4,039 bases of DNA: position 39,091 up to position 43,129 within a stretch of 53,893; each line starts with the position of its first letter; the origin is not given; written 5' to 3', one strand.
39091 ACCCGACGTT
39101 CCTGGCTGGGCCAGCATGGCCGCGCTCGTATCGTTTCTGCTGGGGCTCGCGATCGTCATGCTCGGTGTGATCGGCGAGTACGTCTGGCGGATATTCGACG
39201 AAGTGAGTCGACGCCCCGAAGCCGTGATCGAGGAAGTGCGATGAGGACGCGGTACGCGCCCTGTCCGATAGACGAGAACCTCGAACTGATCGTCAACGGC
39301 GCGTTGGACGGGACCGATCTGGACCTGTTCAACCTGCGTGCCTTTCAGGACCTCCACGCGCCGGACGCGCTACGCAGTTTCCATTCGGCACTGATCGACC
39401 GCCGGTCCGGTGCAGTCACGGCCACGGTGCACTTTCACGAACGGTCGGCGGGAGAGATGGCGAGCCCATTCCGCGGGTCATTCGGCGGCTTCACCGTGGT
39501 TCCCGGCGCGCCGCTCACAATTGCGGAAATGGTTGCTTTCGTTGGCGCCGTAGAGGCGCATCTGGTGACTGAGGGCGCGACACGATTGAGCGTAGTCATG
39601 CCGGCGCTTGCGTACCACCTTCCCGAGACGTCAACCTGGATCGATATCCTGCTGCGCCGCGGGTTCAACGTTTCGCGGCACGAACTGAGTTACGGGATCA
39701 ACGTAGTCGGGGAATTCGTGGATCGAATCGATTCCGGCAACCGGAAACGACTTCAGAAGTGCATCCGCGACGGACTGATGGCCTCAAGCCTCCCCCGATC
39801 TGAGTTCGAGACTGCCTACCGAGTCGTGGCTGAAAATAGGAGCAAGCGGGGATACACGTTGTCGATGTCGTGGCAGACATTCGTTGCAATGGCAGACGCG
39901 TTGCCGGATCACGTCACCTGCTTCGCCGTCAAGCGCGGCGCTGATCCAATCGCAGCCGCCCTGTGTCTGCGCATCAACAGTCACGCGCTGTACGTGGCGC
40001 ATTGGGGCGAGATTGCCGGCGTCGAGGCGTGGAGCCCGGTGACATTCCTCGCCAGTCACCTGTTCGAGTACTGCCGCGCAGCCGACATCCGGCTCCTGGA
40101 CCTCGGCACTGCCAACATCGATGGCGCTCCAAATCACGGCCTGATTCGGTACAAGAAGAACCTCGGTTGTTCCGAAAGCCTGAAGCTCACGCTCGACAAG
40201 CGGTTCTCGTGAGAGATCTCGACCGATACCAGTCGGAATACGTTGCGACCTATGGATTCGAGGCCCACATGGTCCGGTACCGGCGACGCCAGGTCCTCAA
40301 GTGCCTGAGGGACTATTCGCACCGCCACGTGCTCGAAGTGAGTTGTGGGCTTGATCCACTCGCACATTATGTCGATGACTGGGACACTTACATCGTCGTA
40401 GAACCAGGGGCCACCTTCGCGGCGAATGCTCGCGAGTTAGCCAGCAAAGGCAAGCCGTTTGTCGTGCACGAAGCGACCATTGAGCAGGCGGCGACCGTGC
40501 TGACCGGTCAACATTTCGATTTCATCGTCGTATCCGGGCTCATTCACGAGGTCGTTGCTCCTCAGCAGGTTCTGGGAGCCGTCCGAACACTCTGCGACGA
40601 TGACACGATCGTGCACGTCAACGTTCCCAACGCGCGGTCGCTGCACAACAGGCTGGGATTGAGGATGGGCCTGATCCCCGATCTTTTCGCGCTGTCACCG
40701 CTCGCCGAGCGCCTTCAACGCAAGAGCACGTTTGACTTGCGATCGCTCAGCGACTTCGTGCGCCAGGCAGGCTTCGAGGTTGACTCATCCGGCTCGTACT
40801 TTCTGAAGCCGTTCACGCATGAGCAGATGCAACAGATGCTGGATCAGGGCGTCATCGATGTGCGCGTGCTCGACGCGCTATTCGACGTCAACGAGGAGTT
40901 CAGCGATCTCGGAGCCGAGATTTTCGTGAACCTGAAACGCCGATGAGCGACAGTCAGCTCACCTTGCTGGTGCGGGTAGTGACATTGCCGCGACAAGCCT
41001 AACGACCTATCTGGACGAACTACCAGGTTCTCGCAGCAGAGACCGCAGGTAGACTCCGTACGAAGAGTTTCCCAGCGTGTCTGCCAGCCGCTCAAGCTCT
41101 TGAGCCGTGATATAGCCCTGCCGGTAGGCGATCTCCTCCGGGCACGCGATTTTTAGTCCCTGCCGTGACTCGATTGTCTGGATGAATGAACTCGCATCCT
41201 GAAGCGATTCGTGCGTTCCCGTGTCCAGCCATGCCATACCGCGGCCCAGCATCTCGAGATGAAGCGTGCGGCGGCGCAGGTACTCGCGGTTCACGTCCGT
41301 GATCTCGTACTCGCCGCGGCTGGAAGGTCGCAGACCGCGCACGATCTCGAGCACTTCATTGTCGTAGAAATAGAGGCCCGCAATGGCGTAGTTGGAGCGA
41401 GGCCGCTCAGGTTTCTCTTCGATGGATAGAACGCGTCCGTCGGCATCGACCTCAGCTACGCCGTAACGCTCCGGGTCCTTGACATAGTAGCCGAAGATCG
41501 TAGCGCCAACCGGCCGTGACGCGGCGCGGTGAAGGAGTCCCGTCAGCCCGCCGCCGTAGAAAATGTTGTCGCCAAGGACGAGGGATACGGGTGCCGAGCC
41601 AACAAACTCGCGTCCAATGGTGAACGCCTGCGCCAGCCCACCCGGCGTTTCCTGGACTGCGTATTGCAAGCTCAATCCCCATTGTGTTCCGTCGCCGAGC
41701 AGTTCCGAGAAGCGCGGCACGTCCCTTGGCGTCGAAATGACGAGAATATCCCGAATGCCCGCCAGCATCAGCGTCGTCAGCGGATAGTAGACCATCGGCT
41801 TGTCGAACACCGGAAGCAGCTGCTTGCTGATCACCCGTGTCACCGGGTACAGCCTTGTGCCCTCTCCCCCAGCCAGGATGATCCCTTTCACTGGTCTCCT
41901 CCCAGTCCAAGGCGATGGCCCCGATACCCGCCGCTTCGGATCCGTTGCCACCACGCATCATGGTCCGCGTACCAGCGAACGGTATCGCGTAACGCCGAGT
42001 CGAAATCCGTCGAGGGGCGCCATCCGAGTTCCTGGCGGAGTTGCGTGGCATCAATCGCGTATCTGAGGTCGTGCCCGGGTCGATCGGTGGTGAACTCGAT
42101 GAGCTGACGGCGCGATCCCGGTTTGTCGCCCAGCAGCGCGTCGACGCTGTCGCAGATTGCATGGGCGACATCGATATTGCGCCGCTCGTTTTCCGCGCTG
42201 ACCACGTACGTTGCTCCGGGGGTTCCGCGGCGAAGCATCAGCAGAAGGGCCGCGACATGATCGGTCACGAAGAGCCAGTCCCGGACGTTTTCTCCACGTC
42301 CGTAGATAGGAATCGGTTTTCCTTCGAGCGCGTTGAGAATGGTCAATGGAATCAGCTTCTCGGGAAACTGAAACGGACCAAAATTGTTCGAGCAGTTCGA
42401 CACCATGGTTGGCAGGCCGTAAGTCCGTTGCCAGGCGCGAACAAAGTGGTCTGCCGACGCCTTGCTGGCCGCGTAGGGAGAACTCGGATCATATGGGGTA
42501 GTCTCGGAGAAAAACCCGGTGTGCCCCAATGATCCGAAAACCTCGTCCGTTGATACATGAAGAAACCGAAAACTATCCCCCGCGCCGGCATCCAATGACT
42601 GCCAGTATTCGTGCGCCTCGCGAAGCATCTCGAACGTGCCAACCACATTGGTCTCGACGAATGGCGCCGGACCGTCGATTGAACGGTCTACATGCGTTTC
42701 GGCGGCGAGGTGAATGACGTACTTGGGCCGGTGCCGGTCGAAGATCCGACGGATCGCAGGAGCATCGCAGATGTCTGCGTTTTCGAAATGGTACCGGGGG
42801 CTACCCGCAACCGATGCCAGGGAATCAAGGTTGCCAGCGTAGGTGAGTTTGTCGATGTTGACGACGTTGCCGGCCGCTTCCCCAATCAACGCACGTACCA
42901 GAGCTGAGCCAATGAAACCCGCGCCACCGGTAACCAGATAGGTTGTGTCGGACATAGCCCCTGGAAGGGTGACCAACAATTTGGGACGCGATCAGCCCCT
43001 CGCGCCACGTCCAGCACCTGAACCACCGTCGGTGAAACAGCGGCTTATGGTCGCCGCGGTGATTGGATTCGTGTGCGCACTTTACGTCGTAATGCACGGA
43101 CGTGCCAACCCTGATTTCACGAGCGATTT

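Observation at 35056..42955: Arn-like module for a 3-amino-3,6-dideoxyhexose: rfbA-rfbB / fdtA-fdtB-GT-C / ArnC-like GT2-FemAB-like-methyltransferase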

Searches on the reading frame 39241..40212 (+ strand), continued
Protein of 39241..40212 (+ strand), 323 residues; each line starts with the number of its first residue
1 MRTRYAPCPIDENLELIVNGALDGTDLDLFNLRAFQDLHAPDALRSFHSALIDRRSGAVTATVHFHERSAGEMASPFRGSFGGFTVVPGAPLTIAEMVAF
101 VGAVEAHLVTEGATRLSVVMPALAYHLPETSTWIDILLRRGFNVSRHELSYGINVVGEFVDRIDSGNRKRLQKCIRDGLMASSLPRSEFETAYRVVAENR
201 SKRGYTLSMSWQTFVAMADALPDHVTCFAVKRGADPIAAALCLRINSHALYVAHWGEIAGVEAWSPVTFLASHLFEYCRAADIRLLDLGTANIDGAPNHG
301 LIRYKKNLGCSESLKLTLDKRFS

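Call 69: search_solved_structures(query=A2, max_evalue=10, show_alignments=4)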
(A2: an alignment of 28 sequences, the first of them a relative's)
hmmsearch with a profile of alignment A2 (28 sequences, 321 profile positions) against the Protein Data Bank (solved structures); distinct sequences matched with E-value up to 10: 5.
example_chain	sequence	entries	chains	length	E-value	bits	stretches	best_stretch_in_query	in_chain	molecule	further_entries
1ne9_A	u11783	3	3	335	0.0075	18.7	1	189-288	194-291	FemX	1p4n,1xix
3gkr_A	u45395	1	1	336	0.0075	18.7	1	189-288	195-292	FemX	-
1xe4_A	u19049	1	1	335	0.0075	18.7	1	189-288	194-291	FemX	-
4ii9_A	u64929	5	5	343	0.0078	18.6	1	189-288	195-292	FemX | UDP-N-acetylmuramoylpentapeptide-lysine N(6)-alanyltransferase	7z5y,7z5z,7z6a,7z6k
1xf8_A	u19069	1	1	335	0.041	16.3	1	189-288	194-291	FemX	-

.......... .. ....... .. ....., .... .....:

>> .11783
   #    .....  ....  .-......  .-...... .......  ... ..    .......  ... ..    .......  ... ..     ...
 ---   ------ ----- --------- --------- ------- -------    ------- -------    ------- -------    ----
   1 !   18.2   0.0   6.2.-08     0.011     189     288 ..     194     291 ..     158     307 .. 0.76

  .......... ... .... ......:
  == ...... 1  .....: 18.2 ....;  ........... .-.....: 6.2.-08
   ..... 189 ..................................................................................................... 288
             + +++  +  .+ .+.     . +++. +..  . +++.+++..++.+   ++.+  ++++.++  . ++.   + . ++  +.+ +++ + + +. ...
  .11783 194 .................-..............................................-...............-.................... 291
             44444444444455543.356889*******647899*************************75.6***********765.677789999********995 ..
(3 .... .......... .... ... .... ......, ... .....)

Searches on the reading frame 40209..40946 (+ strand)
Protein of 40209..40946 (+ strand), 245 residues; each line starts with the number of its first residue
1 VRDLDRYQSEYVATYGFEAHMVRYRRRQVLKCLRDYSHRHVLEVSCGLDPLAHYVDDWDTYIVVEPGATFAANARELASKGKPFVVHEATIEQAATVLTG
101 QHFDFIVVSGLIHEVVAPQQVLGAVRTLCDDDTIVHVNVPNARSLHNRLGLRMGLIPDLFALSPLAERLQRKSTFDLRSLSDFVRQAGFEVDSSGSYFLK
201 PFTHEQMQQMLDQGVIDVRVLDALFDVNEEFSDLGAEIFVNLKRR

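Call 7: search_protein_families(library=pfam, proteins=[window:40209-40946:+], max_evalue=0.01)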
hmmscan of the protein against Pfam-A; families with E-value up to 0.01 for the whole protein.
window:40209-40946:+ (245 aa): 4 families
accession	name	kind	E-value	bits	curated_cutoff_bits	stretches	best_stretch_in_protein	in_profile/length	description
PF13489.12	Methyltransf_23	-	1.3e-11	44.9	27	1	24-193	8-163/164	Methyltransferase domain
PF08242.18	Methyltransf_12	-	5.5e-05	24.3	30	1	42-133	1-96/98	Methyltransferase domain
PF08241.18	Methyltransf_11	-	0.00088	20.3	21.2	1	42-128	1-86/95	Methyltransferase domain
PF13847.12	Methyltransf_31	-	0.0022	18.1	27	1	73-141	43-113/145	Methyltransferase domain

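Call 8: search_protein_families(library=ncbifam, proteins=[window:40209-40946:+], max_evalue=0.01)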
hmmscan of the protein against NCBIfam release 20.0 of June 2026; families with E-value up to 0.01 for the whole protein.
window:40209-40946:+ (245 aa): 1 family
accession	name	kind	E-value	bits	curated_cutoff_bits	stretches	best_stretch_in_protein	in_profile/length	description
NF043040.1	corrin_prot_MT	hypoth_equivalog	0.0031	17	180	1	37-203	41-210/216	corrinoid protein-associated methyltransferase CpaM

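Call 28: search_solved_structures(query=window:40209-40946:+, max_evalue=0.1)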
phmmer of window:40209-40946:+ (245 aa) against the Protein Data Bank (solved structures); distinct sequences matched with E-value up to 0.1: 1.
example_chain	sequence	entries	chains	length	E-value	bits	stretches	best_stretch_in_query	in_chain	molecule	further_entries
2p7h_A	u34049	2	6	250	1e-06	31.8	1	101-240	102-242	Hypothetical protein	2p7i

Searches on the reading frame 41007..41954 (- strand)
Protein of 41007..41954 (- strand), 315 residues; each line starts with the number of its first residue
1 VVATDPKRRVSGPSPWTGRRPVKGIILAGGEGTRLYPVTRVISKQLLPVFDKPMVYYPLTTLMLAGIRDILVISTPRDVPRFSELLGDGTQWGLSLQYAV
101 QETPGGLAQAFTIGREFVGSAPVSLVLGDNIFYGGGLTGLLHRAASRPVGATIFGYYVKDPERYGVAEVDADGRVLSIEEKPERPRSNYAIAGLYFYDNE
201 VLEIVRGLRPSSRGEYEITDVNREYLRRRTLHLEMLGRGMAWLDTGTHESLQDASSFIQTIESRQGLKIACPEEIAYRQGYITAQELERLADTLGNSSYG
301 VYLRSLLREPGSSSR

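Call 7: search_protein_families(library=pfam, proteins=[window:41007-41954:-], max_evalue=0.01)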
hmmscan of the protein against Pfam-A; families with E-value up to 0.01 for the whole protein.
window:41007-41954:- (315 aa): 2 families
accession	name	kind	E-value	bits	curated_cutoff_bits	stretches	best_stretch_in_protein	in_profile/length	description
PF00483.29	NTP_transferase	-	4.8e-71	239.6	21.2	1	23-259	1-243/245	Nucleotidyl transferase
PF12804.13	NTP_transf_3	-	4.4e-07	30.7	27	1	24-146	1-112/160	MobA-like NTP transferase domain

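Call 8: search_protein_families(library=ncbifam, proteins=[window:41007-41954:-], max_evalue=0.01)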
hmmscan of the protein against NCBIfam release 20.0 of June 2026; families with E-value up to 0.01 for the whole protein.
window:41007-41954:- (315 aa): 31 families (the best 25 are shown)
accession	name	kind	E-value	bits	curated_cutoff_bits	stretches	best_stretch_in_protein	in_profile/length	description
TIGR01207.1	rmlA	equivalog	9.3e-144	477.8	360.65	1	23-307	1-285/286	glucose-1-phosphate thymidylyltransferase RfbA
NF012024.0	PRK15480.1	equivalog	2.2e-131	437.3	588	1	23-308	5-290/292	glucose-1-phosphate thymidylyltransferase RfbA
TIGR01208.1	rmlA_long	equivalog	6.4e-54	183.2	320.25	1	23-259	1-235/353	glucose-1-phosphate thymidylyltransferase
TIGR03992.1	Arch_glmU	subfamily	2.8e-40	138.4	292.1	1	23-254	2-223/393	bifunctional sugar-1-phosphate nucleotidylyltransferase/acetyltransferase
NF041313.1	UDPGP_AglF_Halo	equivalog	1.4e-29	103.2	400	1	23-226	2-203/234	UTP--glucose-1-phosphate uridylyltransferase AglF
NF041173.1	Sug_nt_acttase_Thmprot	equivalog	1.2e-26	93.6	600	1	23-255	2-224/405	bifunctional sugar-1-phosphate nucleotidylyltransferase/acetyltransferase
NF052502.1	man1P_GTase_Rv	exception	1.9e-26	92.7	440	1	24-255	3-227/352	mannose-1-phosphate guanylyltransferase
TIGR01099.1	galU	equivalog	3.8e-20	72.6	326.8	2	23-74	3-54/261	UTP--glucose-1-phosphate uridylyltransferase GalU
NF045761.1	NAMPUrTaseMurU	equivalog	1.8e-16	60.7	250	1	23-255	2-224/226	N-acetylmuramate alpha-1-phosphate uridylyltransferase MurU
NF003670.0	PRK05293.1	equivalog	3.7e-13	49.2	470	2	149-255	148-255/382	glucose-1-phosphate adenylyltransferase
TIGR02091.1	glgC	equivalog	3.4e-11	42.8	424.9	2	125-255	117-256/364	glucose-1-phosphate adenylyltransferase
NF009928.0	PRK13389.1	equivalog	1.5e-10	40.8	548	1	23-74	10-61/302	UTP--glucose-1-phosphate uridylyltransferase GalU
NF007516.0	PRK10122.1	equivalog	1.8e-10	40.5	534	1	22-74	4-56/297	UTP--glucose-1-phosphate uridylyltransferase GalF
NF049965.1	GlMnHpPGnyltfHddC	equivalog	4.8e-09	36.2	300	1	23-203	2-173/221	D-glycero-D-manno-heptose 1-phosphate guanosyltransferase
TIGR01105.1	galF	equivalog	5.1e-09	35.7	659.2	1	22-74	4-56/297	GalU regulator GalF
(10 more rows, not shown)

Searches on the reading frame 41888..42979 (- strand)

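Call 7: search_protein_families(library=pfam, proteins=[window:41888-42979:-], max_evalue=0.01)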
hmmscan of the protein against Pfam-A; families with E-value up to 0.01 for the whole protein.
window:41888-42979:- (363 aa): 8 families
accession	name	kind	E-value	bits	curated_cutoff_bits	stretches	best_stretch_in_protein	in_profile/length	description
PF16363.11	GDP_Man_Dehyd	-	7.8e-85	285.7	27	1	15-333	1-332/332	GDP-mannose 4,6 dehydratase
PF01370.27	Epimerase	-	4.2e-64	216.7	20.9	1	15-260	2-239/240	NAD dependent epimerase/dehydratase family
PF04321.23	RmlD_sub_bind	-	5.3e-14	52.4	27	1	15-183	4-139/287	RmlD substrate binding domain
PF02719.21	Polysacc_synt_2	-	1.5e-11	44.4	20.2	1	15-124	2-117/293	Polysaccharide biosynthesis protein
PF07993.18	NAD_binding_4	-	4.3e-10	39.6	20.1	1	87-197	91-205/258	Male sterility protein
PF01073.25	3Beta_HSD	-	2e-09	37.3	22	1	15-238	1-218/280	3-beta hydroxysteroid dehydrogenase/isomerase family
PF00106.31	adh_short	-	0.00016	21.7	26.6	0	14-84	3-72/195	short chain dehydrogenase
PF08659.16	KR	-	0.00036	20.9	22.6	1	13-84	2-76/180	KR domain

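Call 8: search_protein_families(library=ncbifam, proteins=[window:41888-42979:-], max_evalue=0.01)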
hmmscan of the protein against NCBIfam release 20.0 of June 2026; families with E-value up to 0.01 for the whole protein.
window:41888-42979:- (363 aa): 34 families (the best 25 are shown)
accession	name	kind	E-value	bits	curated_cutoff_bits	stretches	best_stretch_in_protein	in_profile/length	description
NF007582.0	PRK10217.1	equivalog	1.9e-149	497.6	698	1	14-359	4-353/355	dTDP-glucose 4,6-dehydratase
NF007490.0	PRK10084.1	subfamily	2.3e-146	487.4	649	1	15-353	4-350/361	dTDP-glucose 4,6-dehydratase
TIGR01181.1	dTDP_gluc_dehyt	equivalog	3e-136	453.7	365.1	1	14-347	2-321/321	dTDP-glucose 4,6-dehydratase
TIGR04180.1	EDH_00030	hypoth_equivalog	1e-30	106.8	475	1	15-280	2-257/297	NAD-dependent 4,6-dehydratase LegB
TIGR01179.1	galE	equivalog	1.7e-27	96.2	262.3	1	15-340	3-328/332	UDP-glucose 4-epimerase GalE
TIGR02622.1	CDP_4_6_dhtase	equivalog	7.1e-24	84.6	278.45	1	11-339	4-332/352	CDP-glucose 4,6-dehydratase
TIGR01472.1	gmd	equivalog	4.8e-22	78.6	415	1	65-333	58-334/342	GDP-mannose 4,6-dehydratase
NF007956.0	PRK10675.1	subfamily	7e-17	61.5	394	2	14-185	3-165/338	UDP-glucose 4-epimerase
NF011728.1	PRK15181.1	equivalog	1.4e-16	60.5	760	1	12-341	16-341/348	Vi polysaccharide biosynthesis UDP-N-acetylglucosaminuronic acid C-4 epimerase TviC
NF052578.1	StrlDmthSdmBMthl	equivalog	9.3e-15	55.2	600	1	13-264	2-231/328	sterol demethylase protein SdmB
TIGR02197.1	heptose_epim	equivalog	2.5e-13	49.9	274.6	1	15-182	2-151/316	ADP-glyceromanno-heptose 6-epimerase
TIGR03466.1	HpnA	hypoth_equivalog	5.9e-13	48.4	367.65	1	14-264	3-232/327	hopanoid-associated sugar epimerase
TIGR01214.1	rmlD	equivalog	2.3e-12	46.6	224.05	1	15-183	3-138/285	dTDP-4-dehydrorhamnose reductase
NF043036.1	ErythonDh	equivalog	6.2e-09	35.5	325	1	15-185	4-165/321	D-erythronate dehydrogenase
NF047922.1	GDPFucSynFcl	equivalog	8.8e-09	35.2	500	1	69-341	38-305/308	GDP-L-fucose synthase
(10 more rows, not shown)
